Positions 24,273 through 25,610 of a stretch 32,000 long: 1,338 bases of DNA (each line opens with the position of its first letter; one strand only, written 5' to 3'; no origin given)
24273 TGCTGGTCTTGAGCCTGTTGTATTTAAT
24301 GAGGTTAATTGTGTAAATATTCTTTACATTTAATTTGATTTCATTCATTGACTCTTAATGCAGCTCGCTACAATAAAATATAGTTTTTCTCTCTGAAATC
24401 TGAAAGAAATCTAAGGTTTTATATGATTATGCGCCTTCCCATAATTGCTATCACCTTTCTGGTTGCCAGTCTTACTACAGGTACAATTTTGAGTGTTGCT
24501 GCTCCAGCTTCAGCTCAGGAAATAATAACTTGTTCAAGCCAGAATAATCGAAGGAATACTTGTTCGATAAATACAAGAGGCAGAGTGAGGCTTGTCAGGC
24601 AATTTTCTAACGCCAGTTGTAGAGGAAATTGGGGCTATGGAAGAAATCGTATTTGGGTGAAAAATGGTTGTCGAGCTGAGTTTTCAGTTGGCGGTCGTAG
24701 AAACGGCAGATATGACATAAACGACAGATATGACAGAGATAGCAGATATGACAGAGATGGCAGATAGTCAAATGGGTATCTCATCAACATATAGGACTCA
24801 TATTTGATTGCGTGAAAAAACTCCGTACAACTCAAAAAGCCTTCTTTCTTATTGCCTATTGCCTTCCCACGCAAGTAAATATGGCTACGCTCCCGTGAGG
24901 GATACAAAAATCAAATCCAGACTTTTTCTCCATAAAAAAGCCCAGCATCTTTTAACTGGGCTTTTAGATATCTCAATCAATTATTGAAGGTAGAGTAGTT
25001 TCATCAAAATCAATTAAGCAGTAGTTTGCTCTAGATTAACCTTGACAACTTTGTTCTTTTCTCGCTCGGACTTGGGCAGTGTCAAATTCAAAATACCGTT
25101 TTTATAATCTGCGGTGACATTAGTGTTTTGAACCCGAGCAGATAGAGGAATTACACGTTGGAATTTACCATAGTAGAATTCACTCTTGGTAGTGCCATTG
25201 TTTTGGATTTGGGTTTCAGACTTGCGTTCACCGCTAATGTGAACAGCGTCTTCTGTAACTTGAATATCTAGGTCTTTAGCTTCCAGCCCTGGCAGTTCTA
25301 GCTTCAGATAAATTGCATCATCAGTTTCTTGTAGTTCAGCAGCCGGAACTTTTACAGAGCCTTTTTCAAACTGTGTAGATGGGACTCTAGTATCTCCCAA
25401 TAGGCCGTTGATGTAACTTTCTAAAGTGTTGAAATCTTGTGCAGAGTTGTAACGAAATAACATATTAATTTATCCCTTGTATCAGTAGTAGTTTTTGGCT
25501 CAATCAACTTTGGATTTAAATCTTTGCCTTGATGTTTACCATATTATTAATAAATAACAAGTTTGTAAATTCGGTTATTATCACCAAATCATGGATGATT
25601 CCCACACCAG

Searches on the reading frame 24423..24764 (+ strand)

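Call 105: search_protein_families(library=pfam, proteins=[window:24423-24764:+], max_evalue=0.01)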
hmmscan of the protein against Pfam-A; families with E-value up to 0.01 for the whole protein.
window:24423-24764:+ (114 aa): 1 family
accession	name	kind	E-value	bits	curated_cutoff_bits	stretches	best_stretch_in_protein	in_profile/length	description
PF11218.13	DUF3011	-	1.9e-16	61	25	1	28-96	64-136/197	Protein of unknown function (DUF3011)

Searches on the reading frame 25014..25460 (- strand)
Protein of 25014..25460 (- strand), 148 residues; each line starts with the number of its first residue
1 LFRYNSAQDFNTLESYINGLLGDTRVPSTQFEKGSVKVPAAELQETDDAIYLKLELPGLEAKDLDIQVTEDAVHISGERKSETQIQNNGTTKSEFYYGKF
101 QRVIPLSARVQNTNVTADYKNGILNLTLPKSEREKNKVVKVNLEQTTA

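Call 105: search_protein_families(library=pfam, proteins=[window:25014-25460:-], max_evalue=0.01)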
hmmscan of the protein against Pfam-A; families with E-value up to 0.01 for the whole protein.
window:25014-25460:- (148 aa): 2 families
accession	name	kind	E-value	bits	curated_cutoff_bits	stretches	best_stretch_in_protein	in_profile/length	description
PF00011.27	HSP20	-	8.3e-19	68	20.8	1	44-140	3-98/102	Hsp20/alpha crystallin family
PF17886.7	ArsA_HSP20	-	8.5e-05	22.5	22.5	1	47-126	1-61/63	HSP20-like domain found in ArsA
